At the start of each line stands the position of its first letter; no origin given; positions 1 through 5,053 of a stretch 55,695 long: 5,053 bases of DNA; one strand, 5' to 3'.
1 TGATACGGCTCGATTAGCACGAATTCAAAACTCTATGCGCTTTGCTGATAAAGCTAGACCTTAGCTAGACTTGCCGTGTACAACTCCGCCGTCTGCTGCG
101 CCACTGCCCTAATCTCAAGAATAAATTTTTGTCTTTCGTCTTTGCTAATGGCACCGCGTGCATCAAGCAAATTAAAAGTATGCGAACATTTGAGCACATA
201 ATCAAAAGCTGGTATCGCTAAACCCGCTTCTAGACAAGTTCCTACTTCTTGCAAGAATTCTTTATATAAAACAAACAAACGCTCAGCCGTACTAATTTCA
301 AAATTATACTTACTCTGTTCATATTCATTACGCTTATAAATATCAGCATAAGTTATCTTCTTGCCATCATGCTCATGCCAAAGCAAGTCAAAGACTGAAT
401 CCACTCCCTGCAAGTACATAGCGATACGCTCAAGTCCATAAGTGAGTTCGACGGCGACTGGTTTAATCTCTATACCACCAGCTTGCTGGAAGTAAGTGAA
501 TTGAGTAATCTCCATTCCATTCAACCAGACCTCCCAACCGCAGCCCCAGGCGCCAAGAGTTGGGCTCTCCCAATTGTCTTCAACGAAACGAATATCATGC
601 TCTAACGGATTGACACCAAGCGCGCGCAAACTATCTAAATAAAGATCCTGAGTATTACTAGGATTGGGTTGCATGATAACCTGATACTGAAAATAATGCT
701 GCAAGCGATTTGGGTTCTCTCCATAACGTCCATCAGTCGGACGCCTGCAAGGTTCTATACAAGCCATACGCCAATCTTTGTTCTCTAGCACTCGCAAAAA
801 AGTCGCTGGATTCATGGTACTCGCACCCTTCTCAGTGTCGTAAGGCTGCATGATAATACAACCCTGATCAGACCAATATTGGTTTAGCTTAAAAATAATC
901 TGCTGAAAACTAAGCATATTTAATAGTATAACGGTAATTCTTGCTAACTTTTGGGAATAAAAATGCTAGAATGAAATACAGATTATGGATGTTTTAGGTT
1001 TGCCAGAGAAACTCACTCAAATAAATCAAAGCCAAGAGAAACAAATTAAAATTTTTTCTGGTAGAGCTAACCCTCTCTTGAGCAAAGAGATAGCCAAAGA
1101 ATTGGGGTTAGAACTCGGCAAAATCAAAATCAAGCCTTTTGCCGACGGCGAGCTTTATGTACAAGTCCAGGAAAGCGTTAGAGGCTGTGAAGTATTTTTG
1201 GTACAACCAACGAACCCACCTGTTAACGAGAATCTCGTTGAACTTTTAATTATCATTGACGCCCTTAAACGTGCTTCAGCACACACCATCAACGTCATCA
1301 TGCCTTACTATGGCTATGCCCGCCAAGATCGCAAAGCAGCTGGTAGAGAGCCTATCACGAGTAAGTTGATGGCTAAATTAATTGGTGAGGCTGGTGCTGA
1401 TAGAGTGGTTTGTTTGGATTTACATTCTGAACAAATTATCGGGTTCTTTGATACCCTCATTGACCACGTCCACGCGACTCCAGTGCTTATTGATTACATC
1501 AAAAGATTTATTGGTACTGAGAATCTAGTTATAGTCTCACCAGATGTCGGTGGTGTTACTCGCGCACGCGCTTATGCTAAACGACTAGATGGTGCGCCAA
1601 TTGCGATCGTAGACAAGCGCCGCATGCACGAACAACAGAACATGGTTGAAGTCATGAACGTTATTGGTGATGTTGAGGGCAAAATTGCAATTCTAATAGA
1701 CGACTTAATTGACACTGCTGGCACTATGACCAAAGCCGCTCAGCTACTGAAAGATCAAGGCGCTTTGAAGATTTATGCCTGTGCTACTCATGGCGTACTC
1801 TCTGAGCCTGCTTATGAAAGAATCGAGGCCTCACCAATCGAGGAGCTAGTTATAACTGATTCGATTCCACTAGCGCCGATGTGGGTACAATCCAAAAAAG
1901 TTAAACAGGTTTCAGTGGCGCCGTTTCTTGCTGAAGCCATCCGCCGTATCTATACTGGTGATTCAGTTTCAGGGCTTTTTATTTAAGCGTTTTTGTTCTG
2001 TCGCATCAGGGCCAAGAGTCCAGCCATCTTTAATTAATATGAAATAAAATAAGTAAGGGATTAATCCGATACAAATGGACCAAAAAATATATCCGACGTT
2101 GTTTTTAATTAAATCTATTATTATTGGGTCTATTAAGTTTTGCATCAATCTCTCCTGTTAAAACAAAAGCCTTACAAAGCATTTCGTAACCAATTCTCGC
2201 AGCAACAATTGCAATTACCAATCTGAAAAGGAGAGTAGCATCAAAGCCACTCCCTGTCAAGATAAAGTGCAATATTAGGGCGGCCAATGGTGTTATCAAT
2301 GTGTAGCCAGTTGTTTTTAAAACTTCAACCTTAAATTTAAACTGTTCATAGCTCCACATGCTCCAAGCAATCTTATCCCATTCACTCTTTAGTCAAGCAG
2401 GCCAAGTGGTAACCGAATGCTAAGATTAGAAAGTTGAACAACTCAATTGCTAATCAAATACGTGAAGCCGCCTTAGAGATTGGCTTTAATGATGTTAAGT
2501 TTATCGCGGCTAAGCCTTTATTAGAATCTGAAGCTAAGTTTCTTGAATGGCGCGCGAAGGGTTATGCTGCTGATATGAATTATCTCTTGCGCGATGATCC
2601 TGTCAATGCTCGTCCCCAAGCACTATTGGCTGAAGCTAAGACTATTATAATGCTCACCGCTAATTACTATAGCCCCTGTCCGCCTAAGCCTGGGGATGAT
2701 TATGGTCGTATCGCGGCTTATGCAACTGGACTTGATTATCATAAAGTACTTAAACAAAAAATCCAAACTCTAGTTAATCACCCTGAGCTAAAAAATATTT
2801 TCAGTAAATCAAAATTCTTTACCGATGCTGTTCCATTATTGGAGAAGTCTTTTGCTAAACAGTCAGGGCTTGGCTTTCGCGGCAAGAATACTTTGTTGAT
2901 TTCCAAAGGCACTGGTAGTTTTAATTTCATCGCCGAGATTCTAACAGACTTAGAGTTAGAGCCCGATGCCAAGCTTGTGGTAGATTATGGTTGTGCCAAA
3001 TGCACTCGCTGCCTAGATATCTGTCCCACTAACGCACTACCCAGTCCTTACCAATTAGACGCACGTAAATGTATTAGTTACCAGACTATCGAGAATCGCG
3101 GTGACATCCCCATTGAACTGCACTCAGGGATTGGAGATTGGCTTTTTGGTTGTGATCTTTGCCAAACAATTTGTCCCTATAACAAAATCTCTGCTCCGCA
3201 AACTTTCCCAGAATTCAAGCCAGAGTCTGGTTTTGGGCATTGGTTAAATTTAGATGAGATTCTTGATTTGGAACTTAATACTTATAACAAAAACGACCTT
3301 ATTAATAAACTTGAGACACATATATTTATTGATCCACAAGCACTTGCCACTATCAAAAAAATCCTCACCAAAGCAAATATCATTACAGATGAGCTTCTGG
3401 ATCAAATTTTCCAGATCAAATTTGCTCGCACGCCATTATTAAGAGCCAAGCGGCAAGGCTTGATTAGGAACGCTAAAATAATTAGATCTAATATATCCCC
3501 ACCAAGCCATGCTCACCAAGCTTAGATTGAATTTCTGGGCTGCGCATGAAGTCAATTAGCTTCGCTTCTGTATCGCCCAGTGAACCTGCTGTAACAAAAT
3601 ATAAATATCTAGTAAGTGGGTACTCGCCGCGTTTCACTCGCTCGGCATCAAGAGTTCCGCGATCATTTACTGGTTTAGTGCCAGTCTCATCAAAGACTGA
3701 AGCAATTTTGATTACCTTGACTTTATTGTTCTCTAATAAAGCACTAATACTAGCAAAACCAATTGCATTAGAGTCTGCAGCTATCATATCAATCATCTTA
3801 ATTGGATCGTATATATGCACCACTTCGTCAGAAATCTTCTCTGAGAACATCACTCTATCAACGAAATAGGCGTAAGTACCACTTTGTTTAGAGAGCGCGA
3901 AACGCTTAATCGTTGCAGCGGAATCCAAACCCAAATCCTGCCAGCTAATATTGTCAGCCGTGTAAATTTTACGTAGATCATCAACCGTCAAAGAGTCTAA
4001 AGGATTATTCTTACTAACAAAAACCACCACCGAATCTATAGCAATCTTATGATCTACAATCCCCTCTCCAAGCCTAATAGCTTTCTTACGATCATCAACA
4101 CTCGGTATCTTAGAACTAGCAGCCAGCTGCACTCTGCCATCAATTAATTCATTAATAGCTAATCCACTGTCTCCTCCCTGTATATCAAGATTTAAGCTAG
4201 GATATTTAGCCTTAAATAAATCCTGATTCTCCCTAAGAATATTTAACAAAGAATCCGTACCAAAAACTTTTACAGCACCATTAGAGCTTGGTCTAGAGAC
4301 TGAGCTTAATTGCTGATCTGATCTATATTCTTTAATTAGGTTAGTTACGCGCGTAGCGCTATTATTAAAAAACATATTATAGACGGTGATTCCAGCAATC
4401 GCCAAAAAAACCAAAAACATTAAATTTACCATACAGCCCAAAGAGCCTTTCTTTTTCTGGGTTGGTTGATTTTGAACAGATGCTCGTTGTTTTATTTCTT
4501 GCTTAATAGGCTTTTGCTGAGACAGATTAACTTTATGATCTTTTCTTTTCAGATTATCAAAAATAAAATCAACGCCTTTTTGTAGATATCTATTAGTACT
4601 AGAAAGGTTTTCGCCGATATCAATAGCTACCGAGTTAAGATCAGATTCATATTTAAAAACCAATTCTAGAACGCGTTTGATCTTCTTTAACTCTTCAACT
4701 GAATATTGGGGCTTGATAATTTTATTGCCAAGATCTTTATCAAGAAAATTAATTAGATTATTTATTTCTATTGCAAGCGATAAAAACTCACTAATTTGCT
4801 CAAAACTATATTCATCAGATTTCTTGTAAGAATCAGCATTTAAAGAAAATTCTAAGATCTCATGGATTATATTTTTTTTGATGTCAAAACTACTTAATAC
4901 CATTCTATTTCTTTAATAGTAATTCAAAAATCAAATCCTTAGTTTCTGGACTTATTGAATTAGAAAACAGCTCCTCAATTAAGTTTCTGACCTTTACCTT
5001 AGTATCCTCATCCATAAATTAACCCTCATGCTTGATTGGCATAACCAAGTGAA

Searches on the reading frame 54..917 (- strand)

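Call 24: search_protein_families(library=pfam, proteins=[window:54-917:-], max_evalue=0.001)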
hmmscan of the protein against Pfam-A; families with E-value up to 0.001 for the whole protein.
window:54-917:- (287 aa): 1 family
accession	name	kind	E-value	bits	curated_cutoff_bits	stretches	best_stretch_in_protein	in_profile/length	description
PF02091.20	tRNA-synt_2e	-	1.3e-139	464.7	27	1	4-282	1-275/278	Glycyl-tRNA synthetase alpha subunit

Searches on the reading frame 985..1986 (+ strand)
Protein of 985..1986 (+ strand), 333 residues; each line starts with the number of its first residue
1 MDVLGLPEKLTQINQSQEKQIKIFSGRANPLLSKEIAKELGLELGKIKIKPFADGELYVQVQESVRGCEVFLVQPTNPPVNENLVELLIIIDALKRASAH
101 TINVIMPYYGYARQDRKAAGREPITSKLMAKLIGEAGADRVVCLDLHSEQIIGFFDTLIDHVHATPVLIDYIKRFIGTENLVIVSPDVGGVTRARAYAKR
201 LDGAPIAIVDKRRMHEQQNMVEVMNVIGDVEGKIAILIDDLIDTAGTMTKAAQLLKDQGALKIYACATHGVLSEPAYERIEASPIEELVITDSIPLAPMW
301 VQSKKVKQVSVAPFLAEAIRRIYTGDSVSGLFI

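Call 24: search_protein_families(library=pfam, proteins=[window:985-1986:+], max_evalue=0.001)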
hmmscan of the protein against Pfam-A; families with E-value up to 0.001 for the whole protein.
window:985-1986:+ (333 aa): 3 families
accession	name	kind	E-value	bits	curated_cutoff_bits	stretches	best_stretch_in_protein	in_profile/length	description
PF13793.12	Pribosyltran_N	-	1.4e-49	167.3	25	1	21-137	1-117/117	N-terminal domain of ribose phosphate pyrophosphokinase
PF14572.12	Pribosyl_synth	-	5e-39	134.6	27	1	223-332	74-183/184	Phosphoribosyl synthetase-associated domain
PF00156.33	Pribosyltran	-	2.2e-18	66.5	26.3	1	174-270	25-125/158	Phosphoribosyl transferase domain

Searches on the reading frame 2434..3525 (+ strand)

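Call 24: search_protein_families(library=pfam, proteins=[window:2434-3525:+], max_evalue=0.001)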
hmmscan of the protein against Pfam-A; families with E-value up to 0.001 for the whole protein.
window:2434-3525:+ (363 aa): 7 families
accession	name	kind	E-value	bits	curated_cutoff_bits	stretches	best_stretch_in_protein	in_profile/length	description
PF13484.11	Fer4_16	-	4.2e-21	75.9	30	1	187-250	2-66/66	4Fe-4S double cluster binding domain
PF08331.15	QueG_DUF1730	-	3.7e-15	56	25.1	1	60-131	3-76/77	Epoxyqueuosine reductase QueG, DUF1730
PF25160.1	LdpA_Fe-S-bd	-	2.1e-05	24.7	27.6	0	182-201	23-42/49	LdpA Fe-S cluster-binding domain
PF12838.12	Fer4_7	-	6.3e-05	23.8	27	1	187-250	2-51/52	4Fe-4S dicluster domain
PF14697.11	Fer4_21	-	0.00016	22.2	35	0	229-251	33-56/59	4Fe-4S dicluster domain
PF13237.11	Fer4_10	-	0.00059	20.1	25.5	0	186-199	8-21/53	4Fe-4S dicluster domain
PF13187.11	Fer4_9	-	0.00065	20.1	27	0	186-201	36-51/52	4Fe-4S dicluster domain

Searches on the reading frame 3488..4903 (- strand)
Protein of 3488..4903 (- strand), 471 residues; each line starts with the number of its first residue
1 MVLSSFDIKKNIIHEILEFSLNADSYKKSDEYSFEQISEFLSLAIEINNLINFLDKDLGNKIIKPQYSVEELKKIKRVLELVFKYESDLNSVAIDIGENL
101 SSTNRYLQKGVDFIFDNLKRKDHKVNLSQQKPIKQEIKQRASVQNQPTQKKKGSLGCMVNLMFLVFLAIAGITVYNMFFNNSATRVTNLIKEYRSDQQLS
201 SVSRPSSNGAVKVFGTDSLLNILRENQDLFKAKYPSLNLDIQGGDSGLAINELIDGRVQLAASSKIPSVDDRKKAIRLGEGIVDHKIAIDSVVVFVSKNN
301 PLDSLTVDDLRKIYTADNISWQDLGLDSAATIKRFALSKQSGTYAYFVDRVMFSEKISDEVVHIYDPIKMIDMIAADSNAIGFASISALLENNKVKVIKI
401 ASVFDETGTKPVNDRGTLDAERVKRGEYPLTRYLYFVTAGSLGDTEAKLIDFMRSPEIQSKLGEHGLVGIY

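Call 24: search_protein_families(library=pfam, proteins=[window:3488-4903:-], max_evalue=0.001)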
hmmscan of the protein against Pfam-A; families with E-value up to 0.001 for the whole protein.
window:3488-4903:- (471 aa): 2 families
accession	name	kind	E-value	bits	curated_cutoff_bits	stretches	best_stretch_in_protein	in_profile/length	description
PF12849.12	PBP_like_2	-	2.5e-24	86.9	27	1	206-455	5-265/267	PBP superfamily domain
PF13531.11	SBP_bac_11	-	3.1e-07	30.9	25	1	212-467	2-226/227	Bacterial extracellular solute-binding protein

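Call 62: search_protein_families(library=ncbifam, proteins=[window:3488-4903:-], max_evalue=0.01)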
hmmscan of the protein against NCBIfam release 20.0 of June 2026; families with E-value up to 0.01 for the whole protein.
window:3488-4903:- (471 aa): 4 families
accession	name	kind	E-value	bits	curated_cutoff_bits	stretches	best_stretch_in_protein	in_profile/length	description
TIGR02136.1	ptsS_2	subfamily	7.3e-39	133.7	206.6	1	203-462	39-286/295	phosphate ABC transporter substrate-binding protein PstS family protein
TIGR03339.1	phn_lysR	subfamily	0.00061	19.1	341.1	1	206-302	84-168/279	aminoethylphosphonate catabolism associated LysR family transcriptional regulator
TIGR04505.1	PtsS_plasma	equivalog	0.00074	19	175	1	284-433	149-309/334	phosphate ABC transporter substrate-binding protein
NF008722.0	PRK11716.1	equivalog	0.004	16.2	246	1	188-267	70-150/293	HTH-type transcriptional activator IlvY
